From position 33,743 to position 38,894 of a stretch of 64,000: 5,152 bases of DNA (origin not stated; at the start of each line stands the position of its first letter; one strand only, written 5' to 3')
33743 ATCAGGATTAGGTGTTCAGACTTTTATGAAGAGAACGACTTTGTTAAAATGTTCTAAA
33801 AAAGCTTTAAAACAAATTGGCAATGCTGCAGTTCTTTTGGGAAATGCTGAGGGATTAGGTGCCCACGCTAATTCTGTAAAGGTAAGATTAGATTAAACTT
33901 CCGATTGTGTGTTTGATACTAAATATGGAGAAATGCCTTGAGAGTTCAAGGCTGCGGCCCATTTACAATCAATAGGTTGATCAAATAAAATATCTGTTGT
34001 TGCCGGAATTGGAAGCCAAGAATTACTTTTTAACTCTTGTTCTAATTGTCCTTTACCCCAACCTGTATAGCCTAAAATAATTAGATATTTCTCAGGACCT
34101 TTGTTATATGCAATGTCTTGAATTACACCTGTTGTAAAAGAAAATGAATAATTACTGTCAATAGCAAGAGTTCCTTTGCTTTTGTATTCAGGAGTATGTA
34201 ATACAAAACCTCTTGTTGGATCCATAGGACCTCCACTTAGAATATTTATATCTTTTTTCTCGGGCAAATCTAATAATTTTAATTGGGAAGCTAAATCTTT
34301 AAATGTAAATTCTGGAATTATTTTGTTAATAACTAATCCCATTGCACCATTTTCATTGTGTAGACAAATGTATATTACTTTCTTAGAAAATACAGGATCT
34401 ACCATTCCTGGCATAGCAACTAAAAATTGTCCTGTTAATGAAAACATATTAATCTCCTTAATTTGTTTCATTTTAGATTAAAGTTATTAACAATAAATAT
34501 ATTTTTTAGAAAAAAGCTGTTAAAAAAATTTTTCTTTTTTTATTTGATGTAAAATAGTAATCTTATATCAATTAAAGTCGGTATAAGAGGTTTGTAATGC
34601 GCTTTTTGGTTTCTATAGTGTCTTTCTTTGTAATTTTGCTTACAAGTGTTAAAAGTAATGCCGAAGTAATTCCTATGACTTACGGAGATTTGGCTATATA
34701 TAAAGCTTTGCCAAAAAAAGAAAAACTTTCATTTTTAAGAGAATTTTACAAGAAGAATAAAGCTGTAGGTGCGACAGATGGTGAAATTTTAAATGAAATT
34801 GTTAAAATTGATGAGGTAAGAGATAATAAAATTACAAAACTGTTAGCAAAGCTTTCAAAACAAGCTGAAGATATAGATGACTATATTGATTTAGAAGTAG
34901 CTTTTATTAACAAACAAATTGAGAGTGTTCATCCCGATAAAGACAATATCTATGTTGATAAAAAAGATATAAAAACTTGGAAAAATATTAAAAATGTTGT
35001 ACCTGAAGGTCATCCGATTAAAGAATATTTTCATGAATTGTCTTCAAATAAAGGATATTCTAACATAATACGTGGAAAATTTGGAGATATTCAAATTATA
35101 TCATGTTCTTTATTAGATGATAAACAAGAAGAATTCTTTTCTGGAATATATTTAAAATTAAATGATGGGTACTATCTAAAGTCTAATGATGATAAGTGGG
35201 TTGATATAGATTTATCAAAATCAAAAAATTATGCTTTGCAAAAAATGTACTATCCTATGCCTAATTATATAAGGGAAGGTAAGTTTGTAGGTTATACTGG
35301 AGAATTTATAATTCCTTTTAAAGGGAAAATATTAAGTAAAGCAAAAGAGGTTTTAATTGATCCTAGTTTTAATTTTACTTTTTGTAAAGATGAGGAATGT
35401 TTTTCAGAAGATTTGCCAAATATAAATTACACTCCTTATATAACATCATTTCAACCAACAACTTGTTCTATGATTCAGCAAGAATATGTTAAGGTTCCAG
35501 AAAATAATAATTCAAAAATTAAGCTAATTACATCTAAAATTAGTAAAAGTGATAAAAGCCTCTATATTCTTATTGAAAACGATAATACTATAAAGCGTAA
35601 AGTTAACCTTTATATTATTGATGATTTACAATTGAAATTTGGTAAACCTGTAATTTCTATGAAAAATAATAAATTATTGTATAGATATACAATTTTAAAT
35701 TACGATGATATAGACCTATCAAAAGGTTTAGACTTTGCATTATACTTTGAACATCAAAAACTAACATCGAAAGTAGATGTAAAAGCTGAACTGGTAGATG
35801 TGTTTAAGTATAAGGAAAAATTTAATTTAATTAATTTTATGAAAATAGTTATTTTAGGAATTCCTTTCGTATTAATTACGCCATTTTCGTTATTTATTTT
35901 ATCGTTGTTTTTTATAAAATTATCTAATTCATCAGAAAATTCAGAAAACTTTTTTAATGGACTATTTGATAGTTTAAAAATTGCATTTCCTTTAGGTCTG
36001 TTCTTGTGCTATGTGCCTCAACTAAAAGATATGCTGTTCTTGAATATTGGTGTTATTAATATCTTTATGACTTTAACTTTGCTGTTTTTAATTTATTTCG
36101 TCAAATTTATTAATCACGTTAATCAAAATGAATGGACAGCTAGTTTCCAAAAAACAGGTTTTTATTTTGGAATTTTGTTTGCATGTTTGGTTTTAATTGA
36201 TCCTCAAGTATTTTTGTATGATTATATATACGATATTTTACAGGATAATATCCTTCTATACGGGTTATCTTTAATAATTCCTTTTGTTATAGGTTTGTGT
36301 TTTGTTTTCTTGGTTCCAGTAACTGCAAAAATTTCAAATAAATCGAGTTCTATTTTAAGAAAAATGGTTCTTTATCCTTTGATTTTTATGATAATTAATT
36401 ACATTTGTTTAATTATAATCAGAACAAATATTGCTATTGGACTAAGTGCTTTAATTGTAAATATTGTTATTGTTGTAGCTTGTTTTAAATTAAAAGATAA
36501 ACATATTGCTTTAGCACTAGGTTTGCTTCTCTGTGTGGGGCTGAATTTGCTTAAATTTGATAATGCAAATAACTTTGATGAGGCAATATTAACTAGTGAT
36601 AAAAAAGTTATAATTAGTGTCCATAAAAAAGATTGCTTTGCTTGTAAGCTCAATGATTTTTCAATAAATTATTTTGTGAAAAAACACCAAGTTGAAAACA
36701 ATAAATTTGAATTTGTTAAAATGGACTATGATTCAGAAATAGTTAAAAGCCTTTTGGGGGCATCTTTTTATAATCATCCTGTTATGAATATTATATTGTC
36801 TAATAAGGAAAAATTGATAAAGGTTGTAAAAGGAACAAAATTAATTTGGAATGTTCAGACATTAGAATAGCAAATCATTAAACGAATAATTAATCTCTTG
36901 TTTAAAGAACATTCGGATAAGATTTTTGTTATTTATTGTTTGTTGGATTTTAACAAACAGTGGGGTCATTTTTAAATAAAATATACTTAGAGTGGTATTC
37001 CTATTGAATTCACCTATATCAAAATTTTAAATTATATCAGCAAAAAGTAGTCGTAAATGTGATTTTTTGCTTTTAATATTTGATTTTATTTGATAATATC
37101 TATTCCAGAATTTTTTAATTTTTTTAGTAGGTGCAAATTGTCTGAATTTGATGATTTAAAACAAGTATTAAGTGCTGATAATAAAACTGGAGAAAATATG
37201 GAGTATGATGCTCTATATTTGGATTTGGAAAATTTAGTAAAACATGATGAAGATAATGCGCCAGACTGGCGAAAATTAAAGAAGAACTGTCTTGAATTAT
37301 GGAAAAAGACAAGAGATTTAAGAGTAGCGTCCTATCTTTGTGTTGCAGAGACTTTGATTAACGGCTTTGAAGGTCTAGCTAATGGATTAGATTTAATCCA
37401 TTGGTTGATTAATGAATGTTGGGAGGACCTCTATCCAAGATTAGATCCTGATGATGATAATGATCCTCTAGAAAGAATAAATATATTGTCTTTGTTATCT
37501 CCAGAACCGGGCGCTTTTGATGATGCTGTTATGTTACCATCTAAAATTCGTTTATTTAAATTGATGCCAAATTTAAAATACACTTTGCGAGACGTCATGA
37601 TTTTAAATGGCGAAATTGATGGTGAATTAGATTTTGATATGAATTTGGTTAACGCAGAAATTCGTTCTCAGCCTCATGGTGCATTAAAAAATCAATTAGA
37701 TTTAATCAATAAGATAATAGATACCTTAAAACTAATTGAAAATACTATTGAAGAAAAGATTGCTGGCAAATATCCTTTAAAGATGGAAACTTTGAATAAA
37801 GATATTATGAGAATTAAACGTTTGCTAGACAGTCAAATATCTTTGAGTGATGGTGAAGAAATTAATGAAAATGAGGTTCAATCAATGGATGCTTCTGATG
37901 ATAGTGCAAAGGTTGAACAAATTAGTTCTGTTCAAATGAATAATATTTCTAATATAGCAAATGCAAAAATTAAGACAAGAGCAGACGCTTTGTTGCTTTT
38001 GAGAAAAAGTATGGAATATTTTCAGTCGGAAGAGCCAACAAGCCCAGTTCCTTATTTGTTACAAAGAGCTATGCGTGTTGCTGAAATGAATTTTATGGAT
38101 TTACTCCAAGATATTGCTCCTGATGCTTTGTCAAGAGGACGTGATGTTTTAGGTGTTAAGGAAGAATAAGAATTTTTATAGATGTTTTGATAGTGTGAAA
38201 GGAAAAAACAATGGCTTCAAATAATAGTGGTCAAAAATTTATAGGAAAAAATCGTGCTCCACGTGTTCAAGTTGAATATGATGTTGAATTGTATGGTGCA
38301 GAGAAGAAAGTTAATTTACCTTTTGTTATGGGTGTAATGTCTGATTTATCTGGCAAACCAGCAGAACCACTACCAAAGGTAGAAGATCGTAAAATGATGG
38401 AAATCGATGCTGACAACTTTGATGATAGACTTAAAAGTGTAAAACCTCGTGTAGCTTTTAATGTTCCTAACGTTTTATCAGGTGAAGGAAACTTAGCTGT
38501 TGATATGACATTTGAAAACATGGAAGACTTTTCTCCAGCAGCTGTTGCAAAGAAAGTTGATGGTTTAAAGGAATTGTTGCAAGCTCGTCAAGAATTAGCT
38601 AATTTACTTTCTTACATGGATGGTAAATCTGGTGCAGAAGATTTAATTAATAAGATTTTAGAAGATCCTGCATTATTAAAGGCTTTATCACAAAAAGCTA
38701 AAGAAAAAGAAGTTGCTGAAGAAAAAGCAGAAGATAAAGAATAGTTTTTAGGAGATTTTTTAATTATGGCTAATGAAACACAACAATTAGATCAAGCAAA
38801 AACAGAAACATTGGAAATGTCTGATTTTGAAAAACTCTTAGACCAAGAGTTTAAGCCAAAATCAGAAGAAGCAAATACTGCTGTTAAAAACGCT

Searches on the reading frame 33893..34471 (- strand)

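Call 50: search_protein_families(library=pfam, proteins=[window:33893-34471:-], max_evalue=0.001)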
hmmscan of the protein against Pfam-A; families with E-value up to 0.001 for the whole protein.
window:33893-34471:- (192 aa): 1 family
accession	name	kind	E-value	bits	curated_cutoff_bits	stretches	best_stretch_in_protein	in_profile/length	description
PF02622.21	DUF179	-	6.5e-45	153.4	27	1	21-179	1-157/157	AlgH-like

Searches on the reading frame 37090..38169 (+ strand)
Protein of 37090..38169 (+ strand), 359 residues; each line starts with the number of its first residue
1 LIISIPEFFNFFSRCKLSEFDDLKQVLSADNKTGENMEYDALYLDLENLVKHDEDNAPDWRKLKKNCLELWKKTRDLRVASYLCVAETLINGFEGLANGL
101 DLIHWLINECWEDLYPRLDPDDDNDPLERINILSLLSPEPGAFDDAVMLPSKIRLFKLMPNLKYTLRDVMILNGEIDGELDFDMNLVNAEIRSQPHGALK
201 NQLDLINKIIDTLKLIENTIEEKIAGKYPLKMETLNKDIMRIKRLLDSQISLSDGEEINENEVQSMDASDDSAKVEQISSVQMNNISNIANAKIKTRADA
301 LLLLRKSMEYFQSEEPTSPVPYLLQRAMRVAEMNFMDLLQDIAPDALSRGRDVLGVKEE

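Call 16: search_protein_families(library=pfam, proteins=[window:37090-38169:+], max_evalue=0.001)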
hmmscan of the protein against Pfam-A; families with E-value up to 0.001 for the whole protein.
window:37090-38169:+ (359 aa): 1 family
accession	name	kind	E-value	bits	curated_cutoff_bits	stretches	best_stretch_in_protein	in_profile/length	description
PF06812.17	ImpA_N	-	2.8e-28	98.9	26.9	1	27-136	4-117/119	ImpA, N-terminal, type VI secretion system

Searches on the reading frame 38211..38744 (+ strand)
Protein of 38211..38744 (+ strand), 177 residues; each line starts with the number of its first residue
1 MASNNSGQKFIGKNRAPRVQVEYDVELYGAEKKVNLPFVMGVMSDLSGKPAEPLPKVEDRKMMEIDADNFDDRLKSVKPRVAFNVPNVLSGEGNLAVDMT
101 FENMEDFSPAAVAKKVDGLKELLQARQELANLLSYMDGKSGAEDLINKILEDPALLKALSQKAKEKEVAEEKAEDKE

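Call 16: search_protein_families(library=pfam, proteins=[window:38211-38744:+], max_evalue=0.001)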
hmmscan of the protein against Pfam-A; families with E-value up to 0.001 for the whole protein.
window:38211-38744:+ (177 aa): 1 family
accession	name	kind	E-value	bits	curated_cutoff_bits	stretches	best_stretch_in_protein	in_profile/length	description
PF05591.17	T6SS_VipA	-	6.6e-58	195.3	24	1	12-163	2-154/155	Type VI secretion system, VipA, VC_A0107 or Hcp2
